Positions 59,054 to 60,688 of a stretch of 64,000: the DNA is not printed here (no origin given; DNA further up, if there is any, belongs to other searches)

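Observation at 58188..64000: Sensory [FeFe]-hydrogenase-like signalling cluster (2x DRTGG, 2x GHKL ATPase, HydS-like, PHP, RseC) ending in Rex and a multiheme cytochrome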

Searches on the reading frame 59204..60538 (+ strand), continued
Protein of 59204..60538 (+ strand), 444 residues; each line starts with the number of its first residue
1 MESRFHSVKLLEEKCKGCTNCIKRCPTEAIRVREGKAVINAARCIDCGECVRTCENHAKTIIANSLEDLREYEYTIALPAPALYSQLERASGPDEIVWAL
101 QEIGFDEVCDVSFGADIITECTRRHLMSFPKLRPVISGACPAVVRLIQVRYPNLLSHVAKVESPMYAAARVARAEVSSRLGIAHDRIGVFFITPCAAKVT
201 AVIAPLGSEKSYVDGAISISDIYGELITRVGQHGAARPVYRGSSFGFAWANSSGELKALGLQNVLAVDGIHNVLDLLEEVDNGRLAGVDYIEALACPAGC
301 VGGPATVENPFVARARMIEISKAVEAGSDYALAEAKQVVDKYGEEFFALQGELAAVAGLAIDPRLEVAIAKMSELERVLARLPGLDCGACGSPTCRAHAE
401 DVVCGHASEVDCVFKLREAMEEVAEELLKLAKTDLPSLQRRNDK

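Call 20: find_homologous_proteins(query=window:59204-60538:+, max_evalue=1e-20)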
Query window:59204-60538:+ (444 aa): 7865 proteins with E <= 1e-20 among 8000 candidates; the best 120 are listed.
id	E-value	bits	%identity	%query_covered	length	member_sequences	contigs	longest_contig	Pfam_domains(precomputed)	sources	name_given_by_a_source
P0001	5.7e-267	904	91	100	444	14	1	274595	PF14697.12,PF02906.20,PF04060.19,PF00037.33,PF12838.13,PF13237.12,PF13187.12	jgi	jgi:Na+-translocating ferredoxin:NAD+ oxidoreductase RNF subunit RnfB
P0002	1.7e-255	866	88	100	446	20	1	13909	PF14697.12,PF02906.20,PF04060.19,PF00037.33,PF12838.13,PF13237.12,PF13187.12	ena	-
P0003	7.7e-213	725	89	82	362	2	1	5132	PF14697.12,PF02906.20,PF12837.13,PF00037.33,PF12838.13,PF13237.12,PF13187.12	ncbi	ncbi:MAG: [Fe-Fe] hydrogenase large subunit C-terminal domain-containing protein, partial [Bacillota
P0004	1.0e-208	712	70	100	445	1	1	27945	PF14697.12,PF02906.20,PF04060.19,PF12837.13,PF00037.33,PF12838.13,PF13237.12,PF13187.12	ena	-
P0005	8.7e-207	706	69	100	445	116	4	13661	PF14697.12,PF02906.20,PF04060.19,PF12837.13,PF00037.33,PF12838.13,PF13237.12,PF13187.12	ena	-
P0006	2.9e-206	704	70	100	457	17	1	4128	PF14697.12,PF02906.20,PF04060.19,PF12837.13,PF00037.33,PF12838.13,PF13237.12,PF13187.12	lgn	-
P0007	2.1e-205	701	69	98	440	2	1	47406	PF14697.12,PF02906.20,PF04060.19,PF00037.33,PF12838.13,PF13237.12,PF13187.12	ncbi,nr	ncbi:MAG: [Fe-Fe] hydrogenase large subunit C-terminal domain-containing protein [Clostridia bacteri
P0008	1.4e-204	698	69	100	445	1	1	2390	PF14697.12,PF02906.20,PF04060.19,PF12837.13,PF00037.33,PF12838.13,PF13237.12,PF13187.12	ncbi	-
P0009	6.9e-195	666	66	100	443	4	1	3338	PF14697.12,PF02906.20,PF04060.19,PF12837.13,PF00037.33,PF12838.13,PF13237.12,PF13187.12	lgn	-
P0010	1.5e-191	655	66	100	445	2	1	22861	PF14697.12,PF02906.20,PF04060.19,PF12837.13,PF00037.33,PF12838.13,PF13237.12,PF13187.12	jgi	jgi:Na+-translocating ferredoxin:NAD+ oxidoreductase RNF subunit RnfB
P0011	2.6e-142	493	51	100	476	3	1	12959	PF14697.12,PF02906.20,PF04060.19,PF12837.13,PF00037.33,PF12838.13,PF13237.12,PF13187.12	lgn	-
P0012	6.7e-142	492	51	100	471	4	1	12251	PF14697.12,PF02906.20,PF04060.19,PF12837.13,PF00037.33,PF12838.13,PF13237.12,PF13187.12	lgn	-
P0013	2.5e-138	480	51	99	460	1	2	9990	PF14697.12,PF02906.20,PF04060.19,PF00037.33,PF12838.13,PF13237.12,PF13187.12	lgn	-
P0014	6.3e-138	479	51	98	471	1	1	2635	PF14697.12,PF02906.20,PF04060.19,PF12837.13,PF00037.33,PF12838.13,PF13237.12,PF13187.12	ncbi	-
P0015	1.4e-137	478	50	100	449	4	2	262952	PF14697.12,PF02906.20,PF04060.19,PF12837.13,PF00037.33,PF12838.13,PF13237.12,PF13187.12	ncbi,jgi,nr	ncbi:MAG: 4Fe-4S dicluster domain-containing protein [Firmicutes bacterium]|jgi:iron only hydrogenas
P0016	2.3e-137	477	51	98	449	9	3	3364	PF14697.12,PF02906.20,PF04060.19,PF12837.13,PF00037.33,PF12838.13,PF13237.12,PF13187.12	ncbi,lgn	ncbi:MAG: [Fe-Fe] hydrogenase large subunit C-terminal domain-containing protein [Bacillota bacteriu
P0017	2.3e-137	477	52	99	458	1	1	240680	PF14697.12,PF02906.20,PF04060.19,PF00037.33,PF12838.13,PF13237.12,PF13187.12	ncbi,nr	ncbi:MAG: 4Fe-4S dicluster domain-containing protein [Firmicutes bacterium]|nr:4Fe-4S dicluster doma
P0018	2.5e-137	477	51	97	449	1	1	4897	PF14697.12,PF02906.20,PF04060.19,PF12837.13,PF00037.33,PF13484.12,PF12838.13,PF13237.12,PF13187.12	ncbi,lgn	-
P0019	5.1e-137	476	51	98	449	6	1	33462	PF14697.12,PF02906.20,PF04060.19,PF12837.13,PF00037.33,PF12838.13,PF13237.12,PF13187.12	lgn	-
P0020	1.1e-136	475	51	98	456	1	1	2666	PF14697.12,PF02906.20,PF04060.19,PF00037.33,PF12838.13,PF25160.2,PF13237.12,PF13187.12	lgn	-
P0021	1.7e-136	474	51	98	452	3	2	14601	PF14697.12,PF02906.20,PF04060.19,PF12837.13,PF00037.33,PF12838.13,PF13237.12,PF13187.12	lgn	-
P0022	2.7e-136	473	49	98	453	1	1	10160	PF14697.12,PF02906.20,PF04060.19,PF00037.33,PF12838.13,PF25160.2,PF13237.12,PF13187.12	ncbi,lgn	-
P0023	7.3e-136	472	50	99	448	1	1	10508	PF14697.12,PF02906.20,PF04060.19,PF12837.13,PF00037.33,PF12838.13,PF13237.12,PF13187.12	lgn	-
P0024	2.0e-135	470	51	100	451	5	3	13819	PF14697.12,PF02906.20,PF04060.19,PF12837.13,PF00037.33,PF12838.13,PF13237.12,PF13187.12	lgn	-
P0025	3.4e-135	470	52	98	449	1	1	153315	PF14697.12,PF02906.20,PF04060.19,PF12837.13,PF00037.33,PF12838.13,PF13237.12,PF13187.12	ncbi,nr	ncbi:MAG: [Fe-Fe] hydrogenase large subunit C-terminal domain-containing protein [Bacillota bacteriu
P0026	4.3e-135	469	51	98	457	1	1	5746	PF14697.12,PF02906.20,PF04060.19,PF12837.13,PF00037.33,PF12838.13,PF25160.2,PF13237.12,PF13187.12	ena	-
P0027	6.0e-135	469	50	98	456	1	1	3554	PF14697.12,PF02906.20,PF04060.19,PF00037.33,PF13484.12,PF12838.13,PF25160.2,PF13237.12,PF13187.12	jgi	jgi:Na+-translocating ferredoxin:NAD+ oxidoreductase RNF subunit RnfB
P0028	7.4e-135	469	49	99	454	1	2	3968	PF14697.12,PF02906.20,PF12797.13,PF04060.19,PF12837.13,PF00037.33,PF13484.12,PF12838.13,PF25160.2,PF13237.12,PF13187.12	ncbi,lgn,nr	ncbi:MAG TPA: [Fe-Fe] hydrogenase large subunit C-terminal domain-containing protein [Clostridia bac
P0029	7.8e-135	468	49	100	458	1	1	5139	PF14697.12,PF02906.20,PF04060.19,PF00037.33,PF12838.13,PF13237.12,PF13187.12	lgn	-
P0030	1.1e-134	468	50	98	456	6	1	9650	PF14697.12,PF02906.20,PF04060.19,PF12837.13,PF00037.33,PF12838.13,PF13237.12,PF13187.12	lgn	-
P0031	1.6e-134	467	49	99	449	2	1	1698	PF14697.12,PF02906.20,PF04060.19,PF12837.13,PF00037.33,PF12838.13,PF13237.12,PF13187.12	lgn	-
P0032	2.0e-134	467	49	99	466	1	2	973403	PF14697.12,PF02906.20,PF04060.19,PF00037.33,PF13484.12,PF12838.13,PF13237.12,PF13187.12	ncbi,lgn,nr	ncbi:MAG: 4Fe-4S dicluster domain-containing protein [Armatimonadetes bacterium]|nr:4Fe-4S dicluster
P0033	2.3e-134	467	51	99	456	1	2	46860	PF14697.12,PF02906.20,PF12797.13,PF04060.19,PF12837.13,PF00037.33,PF12838.13,PF13237.12,PF13187.12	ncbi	ncbi:MAG: [Fe-Fe] hydrogenase large subunit C-terminal domain-containing protein [Moorellales bacter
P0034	6.8e-134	465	49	97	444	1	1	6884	PF14697.12,PF02906.20,PF12797.13,PF04060.19,PF12837.13,PF00037.33,PF12838.13,PF13237.12,PF13187.12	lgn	-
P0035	7.8e-134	465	50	98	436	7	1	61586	PF14697.12,PF02906.20,PF04060.19,PF12837.13,PF00037.33,PF13484.12,PF12838.13,PF13237.12,PF13187.12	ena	-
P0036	1.4e-133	464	49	97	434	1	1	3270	PF14697.12,PF02906.20,PF04060.19,PF12837.13,PF00037.33,PF12838.13,PF13237.12,PF13187.12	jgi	-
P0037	1.6e-133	464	50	98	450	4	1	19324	PF14697.12,PF02906.20,PF04060.19,PF12837.13,PF00037.33,PF12838.13,PF13237.12,PF13187.12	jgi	-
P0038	1.9e-133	464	49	100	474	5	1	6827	PF14697.12,PF02906.20,PF04060.19,PF12837.13,PF00037.33,PF12838.13,PF13237.12,PF13187.12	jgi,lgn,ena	-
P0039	2.0e-133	464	49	98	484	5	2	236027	PF02906.20,PF04060.19,PF00037.33,PF13484.12,PF12838.13,PF13237.12,PF13187.12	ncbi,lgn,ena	-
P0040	3.5e-133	463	48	100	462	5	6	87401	PF14697.12,PF02906.20,PF04060.19,PF12837.13,PF00037.33,PF12838.13,PF25160.2,PF13237.12,PF13187.12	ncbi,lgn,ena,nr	ncbi:MAG: 4Fe-4S binding protein [Clostridiales bacterium]|nr:4Fe-4S binding protein [Clostridiales 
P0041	4.3e-133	463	50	94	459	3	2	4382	PF14697.12,PF02906.20,PF04060.19,PF00037.33,PF12838.13,PF13237.12,PF13187.12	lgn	-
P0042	4.8e-133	463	50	97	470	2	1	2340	PF14697.12,PF02906.20,PF04060.19,PF00037.33,PF13484.12,PF12838.13,PF13237.12,PF13187.12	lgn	-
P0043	4.9e-133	463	48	99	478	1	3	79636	PF02906.20,PF04060.19,PF12837.13,PF00037.33,PF13484.12,PF12838.13,PF13237.12,PF13187.12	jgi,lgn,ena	-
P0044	6.6e-133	462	49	100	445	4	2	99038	PF14697.12,PF02906.20,PF04060.19,PF00037.33,PF12838.13,PF13237.12,PF13187.12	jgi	jgi:iron only hydrogenase large subunit-like protein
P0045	7.7e-133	462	48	100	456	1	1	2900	PF14697.12,PF02906.20,PF12797.13,PF04060.19,PF12837.13,PF00037.33,PF13484.12,PF12838.13,PF25160.2,PF13237.12,PF13187.12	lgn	-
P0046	8.1e-133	462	49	97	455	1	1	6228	PF14697.12,PF02906.20,PF04060.19,PF12837.13,PF00037.33,PF13484.12,PF12838.13,PF13237.12,PF13187.12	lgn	-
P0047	8.4e-133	462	47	100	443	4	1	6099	PF14697.12,PF02906.20,PF04060.19,PF12837.13,PF00037.33,PF13484.12,PF12838.13,PF25160.2,PF13237.12,PF13187.12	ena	-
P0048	9.6e-133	462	48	100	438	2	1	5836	PF14697.12,PF02906.20,PF04060.19,PF12837.13,PF00037.33,PF13484.12,PF12838.13,PF25160.2,PF13237.12,PF13187.12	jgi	-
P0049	1.1e-132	461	48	100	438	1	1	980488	PF14697.12,PF02906.20,PF04060.19,PF12837.13,PF00037.33,PF13484.12,PF12838.13,PF25160.2,PF13237.12,PF13187.12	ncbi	-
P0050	1.4e-132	461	49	98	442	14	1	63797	PF14697.12,PF02906.20,PF04060.19,PF12837.13,PF00037.33,PF13484.12,PF12838.13,PF13237.12,PF13187.12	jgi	-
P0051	1.5e-132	461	51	95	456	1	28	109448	PF14697.12,PF02906.20,PF04060.19,PF00037.33,PF13237.12,PF13187.12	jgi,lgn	jgi:iron only hydrogenase large subunit-like protein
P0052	1.5e-132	461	49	99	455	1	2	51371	PF14697.12,PF02906.20,PF04060.19,PF12837.13,PF00037.33,PF12838.13,PF13237.12,PF13187.12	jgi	-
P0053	1.6e-132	461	49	99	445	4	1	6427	PF14697.12,PF02906.20,PF04060.19,PF00037.33,PF12838.13,PF13237.12,PF13187.12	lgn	-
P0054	1.7e-132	461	50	98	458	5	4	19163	PF14697.12,PF02906.20,PF12797.13,PF04060.19,PF12837.13,PF00037.33,PF12838.13,PF13237.12,PF13187.12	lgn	-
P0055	1.7e-132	461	48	98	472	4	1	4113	PF14697.12,PF02906.20,PF04060.19,PF12837.13,PF00037.33,PF13484.12,PF12838.13,PF25160.2,PF13237.12,PF13187.12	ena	-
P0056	1.9e-132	461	47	100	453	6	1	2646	PF14697.12,PF02906.20,PF04060.19,PF12837.13,PF00037.33,PF13484.12,PF12838.13,PF13237.12,PF13187.12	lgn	-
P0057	2.2e-132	460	48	100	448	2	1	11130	PF14697.12,PF02906.20,PF12797.13,PF04060.19,PF12837.13,PF00037.33,PF13484.12,PF12838.13,PF13237.12,PF13187.12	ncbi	-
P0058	2.6e-132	460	48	97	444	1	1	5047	PF14697.12,PF02906.20,PF04060.19,PF12837.13,PF00037.33,PF13484.12,PF12838.13,PF13237.12,PF13187.12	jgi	jgi:iron only hydrogenase large subunit-like protein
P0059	3.0e-132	460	48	100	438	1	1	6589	PF14697.12,PF02906.20,PF04060.19,PF12837.13,PF00037.33,PF13484.12,PF12838.13,PF25160.2,PF13237.12,PF13187.12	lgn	-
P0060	3.2e-132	460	47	100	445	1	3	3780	PF14697.12,PF02906.20,PF12797.13,PF04060.19,PF12837.13,PF00037.33,PF12838.13,PF25160.2,PF13237.12,PF13187.12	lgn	-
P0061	3.3e-132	460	50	98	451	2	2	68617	PF14697.12,PF02906.20,PF04060.19,PF00037.33,PF12838.13,PF13237.12,PF13187.12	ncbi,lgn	ncbi:MAG: [Fe-Fe] hydrogenase large subunit C-terminal domain-containing protein [Bacteroidota bacte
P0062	3.8e-132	460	49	100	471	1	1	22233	PF14697.12,PF02906.20,PF04060.19,PF12837.13,PF00037.33,PF12838.13,PF13237.12,PF13187.12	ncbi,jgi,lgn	ncbi:MAG TPA: [Fe-Fe] hydrogenase large subunit C-terminal domain-containing protein [Bacillota bact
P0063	3.8e-132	460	46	100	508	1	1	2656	PF02906.20,PF04060.19,PF00037.33,PF12838.13,PF13237.12,PF13187.12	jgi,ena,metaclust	metaclust:\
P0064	4.4e-132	459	48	100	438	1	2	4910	PF14697.12,PF02906.20,PF04060.19,PF12837.13,PF00037.33,PF13484.12,PF12838.13,PF25160.2,PF13237.12,PF13187.12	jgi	jgi:iron only hydrogenase large subunit-like protein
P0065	4.7e-132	459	50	97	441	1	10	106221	PF14697.12,PF02906.20,PF12797.13,PF04060.19,PF12837.13,PF00037.33,PF12838.13,PF25160.2,PF13237.12,PF13187.12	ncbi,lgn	-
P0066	4.9e-132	459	48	99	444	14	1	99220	PF14697.12,PF02906.20,PF04060.19,PF12837.13,PF00037.33,PF13484.12,PF12838.13,PF13237.12,PF13187.12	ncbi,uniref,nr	ncbi:[Fe-Fe] hydrogenase large subunit C-terminal domain-containing protein [Caldicellulosiruptor sp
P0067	5.9e-132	459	49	98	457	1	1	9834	PF14697.12,PF02906.20,PF04060.19,PF00037.33,PF12838.13,PF13237.12,PF13187.12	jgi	jgi:iron only hydrogenase large subunit-like protein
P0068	7.0e-132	459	49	99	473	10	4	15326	PF14697.12,PF02906.20,PF04060.19,PF00037.33,PF13484.12,PF12838.13,PF13237.12,PF13187.12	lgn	-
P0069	7.3e-132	459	49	100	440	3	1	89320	PF14697.12,PF02906.20,PF04060.19,PF12837.13,PF00037.33,PF12838.13,PF13237.12,PF13187.12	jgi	jgi:iron only hydrogenase large subunit-like protein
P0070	8.0e-132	459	47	99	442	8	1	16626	PF14697.12,PF02906.20,PF04060.19,PF12837.13,PF00037.33,PF13484.12,PF12838.13,PF25160.2,PF13237.12,PF13187.12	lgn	-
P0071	9.8e-132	458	50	97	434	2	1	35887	PF14697.12,PF02906.20,PF04060.19,PF12837.13,PF00037.33,PF13484.12,PF12838.13,PF13237.12,PF13187.12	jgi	-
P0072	1.0e-131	458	47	97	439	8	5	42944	PF14697.12,PF02906.20,PF12797.13,PF04060.19,PF12837.13,PF00037.33,PF12838.13,PF13237.12,PF13187.12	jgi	jgi:iron only hydrogenase large subunit-like protein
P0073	1.0e-131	458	50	99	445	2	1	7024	PF14697.12,PF02906.20,PF04060.19,PF00037.33,PF12838.13,PF13237.12,PF13187.12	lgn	-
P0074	1.2e-131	458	48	100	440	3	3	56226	PF14697.12,PF02906.20,PF04060.19,PF00037.33,PF12838.13,PF13237.12,PF13187.12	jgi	jgi:iron only hydrogenase large subunit-like protein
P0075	1.2e-131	458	50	99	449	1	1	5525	PF14697.12,PF02906.20,PF04060.19,PF12837.13,PF00037.33,PF12838.13,PF13237.12,PF13187.12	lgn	-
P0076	1.2e-131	458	49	96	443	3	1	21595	PF14697.12,PF02906.20,PF04060.19,PF12837.13,PF00037.33,PF12838.13,PF13237.12,PF13187.12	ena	-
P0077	1.5e-131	458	48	98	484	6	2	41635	PF14697.12,PF02906.20,PF04060.19,PF00037.33,PF12838.13,PF13237.12,PF13187.12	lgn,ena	-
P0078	1.9e-131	457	49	99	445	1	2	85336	PF14697.12,PF02906.20,PF04060.19,PF00037.33,PF12838.13,PF13237.12,PF13187.12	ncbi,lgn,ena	-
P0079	1.9e-131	457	49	100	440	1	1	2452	PF14697.12,PF02906.20,PF04060.19,PF12837.13,PF00037.33,PF13484.12,PF12838.13,PF13237.12,PF13187.12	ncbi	-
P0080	2.1e-131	457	49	98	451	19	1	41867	PF14697.12,PF02906.20,PF04060.19,PF12837.13,PF00037.33,PF13484.12,PF12838.13,PF13237.12,PF13187.12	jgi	jgi:iron only hydrogenase large subunit-like protein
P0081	2.2e-131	457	49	94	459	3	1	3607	PF14697.12,PF02906.20,PF04060.19,PF00037.33,PF12838.13,PF13237.12,PF13187.12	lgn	-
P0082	2.3e-131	457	50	99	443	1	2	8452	PF14697.12,PF02906.20,PF04060.19,PF12837.13,PF00037.33,PF12838.13,PF13237.12,PF13187.12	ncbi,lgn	-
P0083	2.4e-131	457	49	97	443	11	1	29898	PF14697.12,PF02906.20,PF04060.19,PF12837.13,PF00037.33,PF13484.12,PF12838.13,PF13237.12,PF13187.12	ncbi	-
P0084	2.7e-131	457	48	99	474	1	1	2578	PF14697.12,PF02906.20,PF04060.19,PF12837.13,PF00037.33,PF12838.13,PF13237.12,PF13187.12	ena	-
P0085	3.8e-131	456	50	98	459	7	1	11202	PF14697.12,PF02906.20,PF12797.13,PF04060.19,PF12837.13,PF00037.33,PF12838.13,PF13237.12,PF13187.12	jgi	-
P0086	4.0e-131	456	49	99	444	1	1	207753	PF14697.12,PF02906.20,PF04060.19,PF12837.13,PF00037.33,PF13484.12,PF12838.13,PF13237.12,PF13187.12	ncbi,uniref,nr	ncbi:[Fe-Fe] hydrogenase large subunit C-terminal domain-containing protein [Desulfolucanica intrica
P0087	4.2e-131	456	48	100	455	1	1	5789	PF14697.12,PF02906.20,PF04060.19,PF12837.13,PF00037.33,PF13484.12,PF12838.13,PF13237.12,PF13187.12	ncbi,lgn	-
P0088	4.5e-131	456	46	99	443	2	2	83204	PF14697.12,PF02906.20,PF04060.19,PF12837.13,PF00037.33,PF13484.12,PF12838.13,PF13237.12,PF13187.12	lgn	-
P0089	4.7e-131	456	48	99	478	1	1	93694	PF14697.12,PF02906.20,PF04060.19,PF12837.13,PF00037.33,PF13484.12,PF12838.13,PF13237.12,PF13187.12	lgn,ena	-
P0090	4.9e-131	456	49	100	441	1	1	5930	PF14697.12,PF02906.20,PF12797.13,PF04060.19,PF12837.13,PF00037.33,PF13484.12,PF12838.13,PF13237.12,PF13187.12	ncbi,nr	ncbi:MAG TPA: [Fe-Fe] hydrogenase large subunit C-terminal domain-containing protein [Bacillota bact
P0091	6.7e-131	455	50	98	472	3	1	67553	PF14697.12,PF02906.20,PF04060.19,PF12837.13,PF00037.33,PF12838.13,PF13237.12,PF13187.12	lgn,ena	-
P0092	7.0e-131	455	50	97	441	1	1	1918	PF14697.12,PF02906.20,PF12797.13,PF04060.19,PF12837.13,PF00037.33,PF12838.13,PF13237.12,PF13187.12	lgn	-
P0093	7.3e-131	455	49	98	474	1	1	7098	PF14697.12,PF02906.20,PF04060.19,PF00037.33,PF13484.12,PF12838.13,PF13237.12,PF13187.12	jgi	-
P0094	7.5e-131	455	48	100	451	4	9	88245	PF14697.12,PF02906.20,PF04060.19,PF12837.13,PF00037.33,PF13484.12,PF12838.13,PF13237.12,PF13187.12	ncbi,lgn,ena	-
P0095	7.8e-131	455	49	94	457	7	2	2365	PF02906.20,PF04060.19,PF12838.13,PF13237.12,PF13187.12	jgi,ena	-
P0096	8.6e-131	455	49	100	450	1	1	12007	PF14697.12,PF02906.20,PF04060.19,PF12837.13,PF00037.33,PF13484.12,PF12838.13,PF13237.12,PF13187.12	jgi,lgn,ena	-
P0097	8.8e-131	455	48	98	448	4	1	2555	PF14697.12,PF02906.20,PF04060.19,PF12837.13,PF00037.33,PF13484.12,PF12838.13,PF25160.2,PF13237.12,PF13187.12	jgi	-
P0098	9.4e-131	455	48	97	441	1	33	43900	PF14697.12,PF02906.20,PF12797.13,PF04060.19,PF12837.13,PF00037.33,PF12838.13,PF25160.2,PF13237.12,PF13187.12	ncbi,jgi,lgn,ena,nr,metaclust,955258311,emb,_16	ncbi:MAG TPA: 4Fe-4S dicluster domain-containing protein [Clostridiales bacterium]|nr:4Fe-4S diclust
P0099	9.6e-131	455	48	100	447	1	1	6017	PF14697.12,PF02906.20,PF04060.19,PF12837.13,PF00037.33,PF13484.12,PF12838.13,PF13237.12,PF13187.12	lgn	-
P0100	1.0e-130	455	49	99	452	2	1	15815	PF14697.12,PF02906.20,PF04060.19,PF12837.13,PF00037.33,PF12838.13,PF13237.12,PF13187.12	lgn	-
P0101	1.0e-130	455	50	100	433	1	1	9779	PF14697.12,PF02906.20,PF12797.13,PF04060.19,PF12837.13,PF00037.33,PF13484.12,PF12838.13,PF13237.12,PF13187.12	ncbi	-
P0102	1.0e-130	455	49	100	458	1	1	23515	PF14697.12,PF02906.20,PF04060.19,PF12837.13,PF00037.33,PF12838.13,PF13237.12,PF13187.12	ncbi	-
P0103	1.2e-130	455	47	98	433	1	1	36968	PF14697.12,PF02906.20,PF04060.19,PF12837.13,PF00037.33,PF13484.12,PF12838.13,PF13237.12,PF13187.12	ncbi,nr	ncbi:4Fe-4S binding protein [Clostridia bacterium OttesenSCG-928-F22]|nr:4Fe-4S binding protein [Clo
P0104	1.3e-130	455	47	96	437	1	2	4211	PF14697.12,PF02906.20,PF04060.19,PF12837.13,PF00037.33,PF13484.12,PF12838.13,PF13237.12,PF13187.12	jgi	-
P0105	1.3e-130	455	47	99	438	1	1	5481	PF14697.12,PF02906.20,PF04060.19,PF12837.13,PF00037.33,PF13484.12,PF12838.13,PF25160.2,PF13237.12,PF13187.12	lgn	-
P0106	1.4e-130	454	47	100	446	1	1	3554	PF14697.12,PF02906.20,PF04060.19,PF12837.13,PF00037.33,PF13484.12,PF12838.13,PF25160.2,PF13237.12,PF13187.12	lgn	-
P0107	1.6e-130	454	50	100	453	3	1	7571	PF14697.12,PF02906.20,PF04060.19,PF12837.13,PF00037.33,PF13484.12,PF12838.13,PF13237.12,PF13187.12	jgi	jgi:iron only hydrogenase large subunit-like protein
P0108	1.7e-130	454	50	98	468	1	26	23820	PF14697.12,PF02906.20,PF04060.19,PF12837.13,PF00037.33,PF13484.12,PF12838.13,PF13237.12,PF13187.12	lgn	-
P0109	1.8e-130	454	50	97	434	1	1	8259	PF14697.12,PF02906.20,PF12797.13,PF04060.19,PF12837.13,PF00037.33,PF13484.12,PF12838.13,PF13237.12,PF13187.12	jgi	jgi:iron only hydrogenase large subunit-like protein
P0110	1.9e-130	454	49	99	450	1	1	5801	PF14697.12,PF02906.20,PF04060.19,PF12837.13,PF00037.33,PF12838.13,PF13237.12,PF13187.12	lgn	-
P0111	2.1e-130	454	46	97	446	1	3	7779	PF14697.12,PF02906.20,PF04060.19,PF12837.13,PF00037.33,PF12838.13,PF13237.12,PF13187.12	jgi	jgi:iron only hydrogenase large subunit-like protein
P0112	2.2e-130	454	46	99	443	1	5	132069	PF14697.12,PF02906.20,PF04060.19,PF12837.13,PF00037.33,PF12838.13,PF13237.12,PF13187.12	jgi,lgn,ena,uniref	uniref:4Fe-4S dicluster domain-containing protein n=1 Tax=Caldicellulosiruptor owensensis TaxID=5520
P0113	2.3e-130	454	48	99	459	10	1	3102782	PF14697.12,PF02906.20,PF04060.19,PF12837.13,PF00037.33,PF13484.12,PF12838.13,PF13237.12,PF13187.12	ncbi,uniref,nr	ncbi:Periplasmic [Fe] hydrogenase large subunit [Koleobacter methoxysyntrophicus]|uniref:Periplasmic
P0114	2.4e-130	454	49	100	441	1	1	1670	PF14697.12,PF02906.20,PF12797.13,PF04060.19,PF12837.13,PF00037.33,PF12838.13,PF13237.12,PF13187.12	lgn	-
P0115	2.5e-130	454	50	98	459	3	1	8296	PF14697.12,PF02906.20,PF12797.13,PF04060.19,PF12837.13,PF00037.33,PF12838.13,PF13237.12,PF13187.12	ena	-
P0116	2.5e-130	454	49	100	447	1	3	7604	PF14697.12,PF02906.20,PF04060.19,PF12837.13,PF00037.33,PF13484.12,PF12838.13,PF25160.2,PF13237.12,PF13187.12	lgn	-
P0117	2.7e-130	454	50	99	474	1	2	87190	PF02906.20,PF04060.19,PF00037.33,PF12838.13,PF13237.12,PF13187.12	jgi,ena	-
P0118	3.2e-130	453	49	97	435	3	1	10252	PF14697.12,PF02906.20,PF12797.13,PF04060.19,PF12837.13,PF00037.33,PF13484.12,PF12838.13,PF13237.12,PF13187.12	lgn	-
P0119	3.3e-130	453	45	98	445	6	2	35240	PF14697.12,PF02906.20,PF04060.19,PF12837.13,PF00037.33,PF13484.12,PF12838.13,PF25160.2,PF13237.12,PF13187.12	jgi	-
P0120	3.3e-130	453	46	99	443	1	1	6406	PF14697.12,PF02906.20,PF04060.19,PF12837.13,PF00037.33,PF12838.13,PF13237.12,PF13187.12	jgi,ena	-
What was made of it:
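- The 120 best database homologues all share this architecture without PAS (call 20).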
